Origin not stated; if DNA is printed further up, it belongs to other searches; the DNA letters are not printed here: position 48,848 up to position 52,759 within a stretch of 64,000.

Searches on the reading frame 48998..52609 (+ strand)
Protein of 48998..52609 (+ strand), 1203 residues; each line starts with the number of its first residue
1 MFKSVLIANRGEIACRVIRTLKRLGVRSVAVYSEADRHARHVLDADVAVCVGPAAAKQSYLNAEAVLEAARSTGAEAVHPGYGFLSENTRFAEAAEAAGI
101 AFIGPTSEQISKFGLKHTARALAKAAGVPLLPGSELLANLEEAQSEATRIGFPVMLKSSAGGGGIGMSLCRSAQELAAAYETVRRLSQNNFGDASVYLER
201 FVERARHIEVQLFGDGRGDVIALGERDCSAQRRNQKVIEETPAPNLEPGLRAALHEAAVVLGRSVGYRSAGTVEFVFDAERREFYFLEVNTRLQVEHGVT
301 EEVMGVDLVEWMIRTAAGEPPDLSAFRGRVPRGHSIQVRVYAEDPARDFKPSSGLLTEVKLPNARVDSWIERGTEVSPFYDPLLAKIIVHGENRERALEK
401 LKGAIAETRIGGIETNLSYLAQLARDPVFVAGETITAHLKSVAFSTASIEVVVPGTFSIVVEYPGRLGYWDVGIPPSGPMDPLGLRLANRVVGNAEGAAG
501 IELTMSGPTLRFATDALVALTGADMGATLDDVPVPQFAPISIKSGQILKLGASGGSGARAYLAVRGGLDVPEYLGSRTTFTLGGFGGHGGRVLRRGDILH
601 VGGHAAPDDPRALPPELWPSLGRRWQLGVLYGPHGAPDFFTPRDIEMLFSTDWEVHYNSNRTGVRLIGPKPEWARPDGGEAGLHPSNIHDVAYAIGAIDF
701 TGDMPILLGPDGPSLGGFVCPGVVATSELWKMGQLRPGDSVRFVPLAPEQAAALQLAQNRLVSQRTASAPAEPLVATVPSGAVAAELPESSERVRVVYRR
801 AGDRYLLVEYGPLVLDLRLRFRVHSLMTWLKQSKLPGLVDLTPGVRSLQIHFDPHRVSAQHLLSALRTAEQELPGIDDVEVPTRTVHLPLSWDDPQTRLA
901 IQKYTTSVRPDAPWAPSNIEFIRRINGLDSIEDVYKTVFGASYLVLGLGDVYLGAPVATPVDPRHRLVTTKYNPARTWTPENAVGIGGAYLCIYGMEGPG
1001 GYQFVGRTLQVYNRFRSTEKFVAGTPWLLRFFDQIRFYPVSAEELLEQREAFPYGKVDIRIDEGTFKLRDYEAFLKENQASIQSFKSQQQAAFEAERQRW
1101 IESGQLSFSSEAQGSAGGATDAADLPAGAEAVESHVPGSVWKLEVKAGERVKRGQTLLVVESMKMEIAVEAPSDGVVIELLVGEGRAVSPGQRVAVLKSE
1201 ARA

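Call 8: search_protein_families(library=pfam, proteins=[window:48998-52609:+])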
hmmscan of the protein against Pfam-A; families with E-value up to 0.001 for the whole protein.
window:48998-52609:+ (1203 aa): 12 families
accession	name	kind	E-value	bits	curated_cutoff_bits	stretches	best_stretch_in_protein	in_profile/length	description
PF02626.20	CT_A_B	-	3.3e-95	319.1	25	1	472-745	1-261/261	Carboxyltransferase domain, subdomain A and B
PF02786.22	CPSase_L_D2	-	1.1e-63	215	19.8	1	116-320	2-207/211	Carbamoyl-phosphate synthase L chain, ATP binding domain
PF00289.28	Biotin_carb_N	-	4.2e-44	150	25.5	1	1-110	1-110/110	Biotin carboxylase, N-terminal domain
PF02682.21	CT_C_D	-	8.4e-41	140.3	22.1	1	798-1018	3-198/202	Carboxyltransferase domain, subdomain C and D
PF02785.25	Biotin_carb_C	-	2.8e-33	114.7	32.4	1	337-440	1-107/108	Biotin carboxylase C-terminal domain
PF00364.28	Biotin_lipoyl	-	6e-16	58.5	22.1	1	1138-1197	15-73/73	Biotin-requiring enzyme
PF07478.18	Dala_Dala_lig_C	-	1.3e-09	38.4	24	1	141-291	26-174/204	D-ala D-ala ligase C-terminus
PF16576.10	HlyD_D23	-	2.4e-05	24.1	30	0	1164-1196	106-138/214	Barrel-sandwich domain of CusB or HlyD membrane-fusion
PF13437.12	HlyD_3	-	4.8e-05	24.5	22.2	0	1169-1200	2-33/106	HlyD family secretion protein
PF13533.13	Biotin_lipoyl_2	-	0.00014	22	29.8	0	1132-1160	3-31/32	Biotin-lipoyl like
PF02222.28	ATP-grasp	-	0.00033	20.8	27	1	126-223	6-97/179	ATP-grasp domain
PF05896.17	NQRA_N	-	0.00097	19.7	25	0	1142-1188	41-86/94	NqrA N-terminal barrel-sandwich hybrid domain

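Call 11: find_encoding_contigs(protein=window:48998-52609:+, flank=10000, max_places=10)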
Protein window:48998-52609:+ (1203 aa): 1 contig read that carries it; 1 place shown.
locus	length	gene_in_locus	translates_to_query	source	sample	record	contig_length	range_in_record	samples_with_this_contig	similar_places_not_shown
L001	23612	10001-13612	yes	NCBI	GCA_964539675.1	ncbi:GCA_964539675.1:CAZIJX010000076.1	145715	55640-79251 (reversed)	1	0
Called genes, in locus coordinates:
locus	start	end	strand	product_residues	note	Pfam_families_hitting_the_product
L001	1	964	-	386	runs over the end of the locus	PF00072:Response_reg, PF00563:EAL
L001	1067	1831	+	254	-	PF14522:Cytochrome_C7 (faint)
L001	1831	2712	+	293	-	PF02311:AraC_binding (weak), PF07883:Cupin_2 (weak), PF00165:HTH_AraC (faint), PF12833:HTH_18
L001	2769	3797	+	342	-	-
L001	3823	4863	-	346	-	PF00150:Cellulase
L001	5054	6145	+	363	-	PF04069:OpuAC (weak), PF13379:NMT1_2, PF09084:NMT1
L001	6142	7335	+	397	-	PF00528:BPD_transp_1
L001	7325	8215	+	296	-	PF00005:ABC_tran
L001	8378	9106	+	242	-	PF09347:DUF1989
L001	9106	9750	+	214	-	PF09347:DUF1989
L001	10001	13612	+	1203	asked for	PF00289:Biotin_carb_N, PF02786:CPSase_L_D2, PF07478:Dala_Dala_lig_C, PF02785:Biotin_carb_C, PF02626:CT_A_B, PF02682:CT_C_D, PF00364:Biotin_lipoyl, PF25917:BSH_RND, +2 more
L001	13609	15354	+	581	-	PF01425:Amidase, PF21986:AH_C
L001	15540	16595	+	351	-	PF01341:Glyco_hydro_6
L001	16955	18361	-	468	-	PF00072:Response_reg, PF00158:Sigma54_activat, PF14532:Sigma54_activ_2, PF07728:AAA_5 (weak), PF25601:AAA_lid_14, PF02954:HTH_8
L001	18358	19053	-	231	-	PF02518:HATPase_c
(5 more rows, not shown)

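Call 31: find_homologous_proteins(query=window:48998-52606:+, max_evalue=1e-100)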
Query window:48998-52606:+ (1203 aa): 8000 proteins with E <= 1e-100 among 8000 candidates; the best 120 are listed.
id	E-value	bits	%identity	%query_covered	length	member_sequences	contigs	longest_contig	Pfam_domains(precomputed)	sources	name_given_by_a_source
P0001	0.0e+0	2712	100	100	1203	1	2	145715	PF25973.1,PF02682.22,PF02786.23,PF00364.29,PF00289.29,PF02626.21,PF25919.1,PF25917.1,PF07478.19,PF02785.26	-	-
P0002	0.0e+0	2498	91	100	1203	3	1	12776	PF02682.22,PF02786.23,PF00364.29,PF00289.29,PF02626.21,PF25919.1,PF25917.1,PF07478.19,PF02785.26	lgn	-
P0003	0.0e+0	2346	85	100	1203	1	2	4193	PF25973.1,PF02682.22,PF02786.23,PF00364.29,PF00289.29,PF02626.21,PF25919.1,PF25917.1,PF07478.19,PF02785.26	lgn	-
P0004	0.0e+0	2344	85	100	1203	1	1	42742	PF25973.1,PF02682.22,PF02786.23,PF00364.29,PF00289.29,PF02626.21,PF25919.1,PF25917.1,PF07478.19,PF02785.26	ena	-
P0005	0.0e+0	2343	86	100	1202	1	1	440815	PF02682.22,PF02786.23,PF00364.29,PF00289.29,PF02626.21,PF25919.1,PF25917.1,PF07478.19,PF02785.26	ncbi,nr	ncbi:MAG: urea carboxylase [Myxococcales bacterium]|nr:MAG: urea carboxylase [Myxococcales bacterium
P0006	0.0e+0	2338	85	100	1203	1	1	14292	PF25973.1,PF02682.22,PF02786.23,PF00364.29,PF00289.29,PF02626.21,PF25919.1,PF25917.1,PF07478.19,PF02785.26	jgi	jgi:urea carboxylase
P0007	0.0e+0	2336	85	100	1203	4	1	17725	PF02682.22,PF02786.23,PF00364.29,PF00289.29,PF02626.21,PF25919.1,PF25917.1,PF07478.19,PF02785.26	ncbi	ncbi:MAG: urea carboxylase [Myxococcales bacterium]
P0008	0.0e+0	2332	85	100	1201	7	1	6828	PF25973.1,PF02682.22,PF02786.23,PF00364.29,PF00289.29,PF02222.28,PF02626.21,PF25919.1,PF25917.1,PF07478.19,PF02785.26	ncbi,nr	ncbi:MAG TPA: urea carboxylase [Polyangiaceae bacterium]|nr:urea carboxylase [Polyangiaceae bacteriu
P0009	0.0e+0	2330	84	100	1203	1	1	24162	PF25973.1,PF02682.22,PF02786.23,PF00364.29,PF00289.29,PF02626.21,PF25919.1,PF25917.1,PF07478.19,PF02785.26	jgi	jgi:urea carboxylase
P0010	0.0e+0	2327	85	100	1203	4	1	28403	PF25973.1,PF02682.22,PF02786.23,PF00364.29,PF00289.29,PF02626.21,PF25919.1,PF25917.1,PF07478.19,PF02785.26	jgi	jgi:urea carboxylase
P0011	0.0e+0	2327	85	100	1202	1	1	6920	PF25973.1,PF02682.22,PF02786.23,PF00364.29,PF00289.29,PF02626.21,PF25919.1,PF25917.1,PF07478.19,PF02785.26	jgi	jgi:urea carboxylase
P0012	0.0e+0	2326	85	100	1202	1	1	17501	PF25973.1,PF02682.22,PF02786.23,PF00364.29,PF00289.29,PF02626.21,PF25919.1,PF25917.1,PF07478.19,PF02785.26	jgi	jgi:urea carboxylase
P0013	0.0e+0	2326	84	100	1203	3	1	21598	PF25973.1,PF02682.22,PF02786.23,PF00364.29,PF00289.29,PF02626.21,PF25919.1,PF25917.1,PF07478.19,PF02785.26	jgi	jgi:urea carboxylase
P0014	0.0e+0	2323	85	100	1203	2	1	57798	PF25973.1,PF02682.22,PF02786.23,PF00364.29,PF00289.29,PF02626.21,PF25919.1,PF25917.1,PF07478.19,PF02785.26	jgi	jgi:urea carboxylase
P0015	0.0e+0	2322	85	100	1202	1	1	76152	PF02682.22,PF02786.23,PF00364.29,PF00289.29,PF02626.21,PF25919.1,PF25917.1,PF07478.19,PF02785.26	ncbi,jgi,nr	ncbi:MAG: accA [Polyangiaceae bacterium]|jgi:urea carboxylase|nr:accA [Polyangiaceae bacterium]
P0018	0.0e+0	2314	84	100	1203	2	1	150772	PF25973.1,PF02682.22,PF02786.23,PF00364.29,PF00289.29,PF02626.21,PF25919.1,PF25917.1,PF07478.19,PF02785.26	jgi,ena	-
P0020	0.0e+0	2310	85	100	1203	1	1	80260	PF25973.1,PF02682.22,PF02786.23,PF00364.29,PF00289.29,PF02626.21,PF25919.1,PF25917.1,PF07478.19,PF02785.26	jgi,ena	-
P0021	0.0e+0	2309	83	100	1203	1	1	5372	PF25973.1,PF02682.22,PF02786.23,PF00364.29,PF00289.29,PF02626.21,PF25919.1,PF25917.1,PF07478.19,PF02785.26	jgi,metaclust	metaclust:\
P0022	0.0e+0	2299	84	100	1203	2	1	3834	PF02682.22,PF02786.23,PF00364.29,PF00289.29,PF02222.28,PF02626.21,PF25919.1,PF25917.1,PF07478.19,PF02785.26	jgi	jgi:urea carboxylase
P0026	0.0e+0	2262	83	100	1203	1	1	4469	PF25973.1,PF02682.22,PF02786.23,PF00364.29,PF00289.29,PF02626.21,PF25919.1,PF25917.1,PF07478.19,PF02785.26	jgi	jgi:urea carboxylase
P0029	0.0e+0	2248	82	100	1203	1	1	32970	PF25973.1,PF02682.22,PF02786.23,PF00364.29,PF00289.29,PF02626.21,PF25919.1,PF25917.1,PF07478.19,PF02785.26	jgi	jgi:urea carboxylase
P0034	0.0e+0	2225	81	100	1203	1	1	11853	PF25973.1,PF02682.22,PF02786.23,PF00364.29,PF00289.29,PF02626.21,PF25919.1,PF25917.1,PF25997.1,PF07478.19,PF02785.26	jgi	jgi:urea carboxylase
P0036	0.0e+0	2212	81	100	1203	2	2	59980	PF02682.22,PF02786.23,PF00364.29,PF00289.29,PF02222.28,PF02626.21,PF25919.1,PF25917.1,PF07478.19,PF02785.26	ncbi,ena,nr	ncbi:MAG TPA: urea carboxylase [Polyangiaceae bacterium]|nr:urea carboxylase [Polyangiaceae bacteriu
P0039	0.0e+0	2207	80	100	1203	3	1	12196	PF02682.22,PF02786.23,PF00364.29,PF00289.29,PF02626.21,PF25919.1,PF25917.1,PF07478.19,PF02785.26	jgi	jgi:urea carboxylase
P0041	0.0e+0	2184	80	100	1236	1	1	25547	PF02682.22,PF02786.23,PF00364.29,PF00289.29,PF02626.21,PF25919.1,PF25917.1,PF07478.19,PF02785.26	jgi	jgi:urea carboxylase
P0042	0.0e+0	2160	78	100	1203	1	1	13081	PF02682.22,PF02786.23,PF00364.29,PF00289.29,PF02626.21,PF25917.1,PF07478.19,PF02785.26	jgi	-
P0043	0.0e+0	2141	78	100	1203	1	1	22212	PF02682.22,PF02786.23,PF00364.29,PF00289.29,PF02626.21,PF25917.1,PF07478.19,PF02785.26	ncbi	-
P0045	0.0e+0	2009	74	100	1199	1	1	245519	PF02682.22,PF02786.23,PF00364.29,PF00289.29,PF02626.21,PF25917.1,PF25997.1,PF07478.19,PF02785.26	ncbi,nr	ncbi:MAG TPA: urea carboxylase [Polyangiaceae bacterium]|nr:urea carboxylase [Polyangiaceae bacteriu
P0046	0.0e+0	2000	73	100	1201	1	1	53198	PF02682.22,PF02786.23,PF00364.29,PF00289.29,PF02626.21,PF25919.1,PF25917.1,PF07478.19,PF02785.26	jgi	jgi:urea carboxylase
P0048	0.0e+0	1982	72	100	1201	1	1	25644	PF02682.22,PF02786.23,PF00364.29,PF00289.29,PF02626.21,PF25917.1,PF07478.19,PF02785.26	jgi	jgi:urea carboxylase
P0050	0.0e+0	1970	72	100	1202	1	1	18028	PF02682.22,PF02786.23,PF00364.29,PF00289.29,PF02626.21,PF25917.1,PF07478.19,PF02785.26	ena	-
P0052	0.0e+0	1964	72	100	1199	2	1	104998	PF02682.22,PF02786.23,PF00364.29,PF00289.29,PF02626.21,PF25919.1,PF25917.1,PF07478.19,PF02785.26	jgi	jgi:urea carboxylase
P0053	0.0e+0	1960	72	100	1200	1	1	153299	PF02682.22,PF02786.23,PF00364.29,PF00289.29,PF02626.21,PF25919.1,PF25917.1,PF25997.1,PF07478.19,PF02785.26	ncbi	ncbi:MAG: urea carboxylase [Myxococcota bacterium]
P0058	0.0e+0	1883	70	100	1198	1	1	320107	PF02682.22,PF02786.23,PF00364.29,PF00289.29,PF02626.21,PF07478.19,PF02785.26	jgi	jgi:urea carboxylase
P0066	0.0e+0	1864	68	100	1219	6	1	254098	PF25973.1,PF02682.22,PF02786.23,PF00364.29,PF00289.29,PF02626.21,PF25919.1,PF25917.1,PF07478.19,PF02785.26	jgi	jgi:urea carboxylase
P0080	0.0e+0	1826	68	100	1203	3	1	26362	PF02682.22,PF02786.23,PF00364.29,PF00289.29,PF02626.21,PF25917.1,PF25997.1,PF07478.19,PF02785.26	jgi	jgi:urea carboxylase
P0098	0.0e+0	1791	66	100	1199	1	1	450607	PF02682.22,PF02786.23,PF00364.29,PF00289.29,PF02626.21,PF25917.1,PF07478.19,PF02785.26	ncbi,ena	-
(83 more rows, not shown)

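Call 32: find_encoding_contigs(protein=P0041, flank=4000, max_places=2)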
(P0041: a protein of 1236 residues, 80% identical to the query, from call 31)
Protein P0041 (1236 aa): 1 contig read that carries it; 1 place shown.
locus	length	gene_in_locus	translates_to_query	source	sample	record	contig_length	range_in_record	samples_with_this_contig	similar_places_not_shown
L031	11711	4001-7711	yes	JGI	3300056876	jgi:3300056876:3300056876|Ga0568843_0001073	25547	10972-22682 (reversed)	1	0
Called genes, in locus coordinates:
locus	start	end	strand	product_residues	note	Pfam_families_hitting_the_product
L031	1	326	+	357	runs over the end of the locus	PF13379:NMT1_2, PF09084:NMT1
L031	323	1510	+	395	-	PF00528:BPD_transp_1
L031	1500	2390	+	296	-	PF00005:ABC_tran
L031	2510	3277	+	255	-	PF09347:DUF1989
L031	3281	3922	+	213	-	PF09347:DUF1989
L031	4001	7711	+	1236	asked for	PF00289:Biotin_carb_N, PF02786:CPSase_L_D2, PF07478:Dala_Dala_lig_C, PF02785:Biotin_carb_C, PF02626:CT_A_B, PF02682:CT_C_D, PF00364:Biotin_lipoyl, PF25917:BSH_RND (weak), +1 more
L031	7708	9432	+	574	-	PF01425:Amidase, PF21986:AH_C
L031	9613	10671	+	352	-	PF01341:Glyco_hydro_6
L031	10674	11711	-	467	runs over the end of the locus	PF00072:Response_reg, PF00158:Sigma54_activat, PF14532:Sigma54_activ_2, PF07728:AAA_5 (weak), PF25601:AAA_lid_14, PF02954:HTH_8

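Call 33: find_encoding_contigs(protein=P0042, flank=4000, max_places=2)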
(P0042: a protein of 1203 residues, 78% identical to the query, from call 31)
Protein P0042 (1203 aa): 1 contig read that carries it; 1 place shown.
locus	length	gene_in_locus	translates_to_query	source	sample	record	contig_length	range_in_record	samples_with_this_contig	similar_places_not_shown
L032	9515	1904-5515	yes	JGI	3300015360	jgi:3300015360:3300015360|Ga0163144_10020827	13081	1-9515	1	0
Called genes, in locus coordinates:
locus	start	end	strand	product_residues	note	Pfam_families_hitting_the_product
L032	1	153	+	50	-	?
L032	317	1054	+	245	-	PF09347:DUF1989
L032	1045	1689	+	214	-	PF09347:DUF1989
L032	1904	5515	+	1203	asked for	PF00289:Biotin_carb_N, PF02786:CPSase_L_D2, PF07478:Dala_Dala_lig_C, PF02785:Biotin_carb_C, PF02626:CT_A_B, PF02682:CT_C_D, PF00364:Biotin_lipoyl, PF25917:BSH_RND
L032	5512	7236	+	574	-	PF01425:Amidase, PF21986:AH_C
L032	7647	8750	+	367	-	PF01341:Glyco_hydro_6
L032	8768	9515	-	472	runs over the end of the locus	PF00072:Response_reg, PF00158:Sigma54_activat, PF14532:Sigma54_activ_2, PF07728:AAA_5 (faint), PF25601:AAA_lid_14, PF02954:HTH_8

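Call 34: find_encoding_contigs(protein=P0045, flank=4000, max_places=2)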
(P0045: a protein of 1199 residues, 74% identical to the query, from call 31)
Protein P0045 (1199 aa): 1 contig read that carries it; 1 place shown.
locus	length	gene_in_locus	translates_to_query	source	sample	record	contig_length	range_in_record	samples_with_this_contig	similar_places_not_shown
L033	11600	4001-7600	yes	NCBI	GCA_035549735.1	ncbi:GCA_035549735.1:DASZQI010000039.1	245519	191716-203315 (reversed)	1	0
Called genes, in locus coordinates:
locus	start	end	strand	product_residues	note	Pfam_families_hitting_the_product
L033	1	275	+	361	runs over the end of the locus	PF13379:NMT1_2, PF09084:NMT1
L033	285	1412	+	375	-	PF00528:BPD_transp_1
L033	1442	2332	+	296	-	PF00005:ABC_tran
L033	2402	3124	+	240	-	PF09347:DUF1989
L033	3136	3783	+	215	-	PF09347:DUF1989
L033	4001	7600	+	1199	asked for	PF00289:Biotin_carb_N, PF02786:CPSase_L_D2, PF07478:Dala_Dala_lig_C, PF02785:Biotin_carb_C, PF02626:CT_A_B, PF02682:CT_C_D, PF00364:Biotin_lipoyl, PF25917:BSH_RND (weak), +1 more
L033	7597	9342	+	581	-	PF01425:Amidase, PF21986:AH_C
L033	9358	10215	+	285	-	PF00892:EamA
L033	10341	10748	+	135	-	-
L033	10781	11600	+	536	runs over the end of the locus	PF00989:PAS, PF08448:PAS_4, PF13426:PAS_9 (faint), PF08447:PAS_3, PF00512:HisKA (weak), PF02518:HATPase_c, PF00072:Response_reg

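Call 35: find_encoding_contigs(protein=P0053, flank=4000, max_places=2)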
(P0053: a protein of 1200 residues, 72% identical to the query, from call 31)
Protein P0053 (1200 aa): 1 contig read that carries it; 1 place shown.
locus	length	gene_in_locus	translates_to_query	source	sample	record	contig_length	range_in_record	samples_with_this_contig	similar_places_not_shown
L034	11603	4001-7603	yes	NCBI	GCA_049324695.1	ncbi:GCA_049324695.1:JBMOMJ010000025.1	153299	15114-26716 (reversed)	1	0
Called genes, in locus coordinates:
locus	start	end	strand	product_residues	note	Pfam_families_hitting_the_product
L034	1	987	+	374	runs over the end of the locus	PF00528:BPD_transp_1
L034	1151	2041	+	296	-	PF00005:ABC_tran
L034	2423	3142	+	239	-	PF09347:DUF1989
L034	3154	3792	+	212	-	PF09347:DUF1989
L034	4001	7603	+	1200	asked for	PF00289:Biotin_carb_N, PF02786:CPSase_L_D2, PF07478:Dala_Dala_lig_C, PF02785:Biotin_carb_C, PF02626:CT_A_B, PF02682:CT_C_D, PF00364:Biotin_lipoyl, PF25917:BSH_RND, +2 more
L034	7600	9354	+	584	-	PF01425:Amidase, PF21986:AH_C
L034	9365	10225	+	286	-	PF00892:EamA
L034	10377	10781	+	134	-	-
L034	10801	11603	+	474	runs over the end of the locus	PF13462:Thioredoxin_4, PF01323:DSBA, PF13098:Thioredoxin_2 (faint), PF13462:Thioredoxin_4, PF01323:DSBA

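Call 37: find_encoding_contigs(protein=P0048, flank=3000, max_places=2)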
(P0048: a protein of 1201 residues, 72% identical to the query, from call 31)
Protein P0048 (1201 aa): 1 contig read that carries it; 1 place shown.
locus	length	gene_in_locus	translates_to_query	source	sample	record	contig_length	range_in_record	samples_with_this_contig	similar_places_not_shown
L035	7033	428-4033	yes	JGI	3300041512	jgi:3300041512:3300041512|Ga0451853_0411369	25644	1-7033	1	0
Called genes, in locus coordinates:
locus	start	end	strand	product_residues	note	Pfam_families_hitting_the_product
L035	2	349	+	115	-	?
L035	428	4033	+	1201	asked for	PF00289:Biotin_carb_N, PF02786:CPSase_L_D2, PF07478:Dala_Dala_lig_C, PF02785:Biotin_carb_C, PF02626:CT_A_B, PF02682:CT_C_D, PF00364:Biotin_lipoyl, PF25917:BSH_RND (weak)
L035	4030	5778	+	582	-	PF01425:Amidase, PF21986:AH_C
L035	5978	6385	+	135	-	-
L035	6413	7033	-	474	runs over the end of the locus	PF13229:Beta_helix (faint)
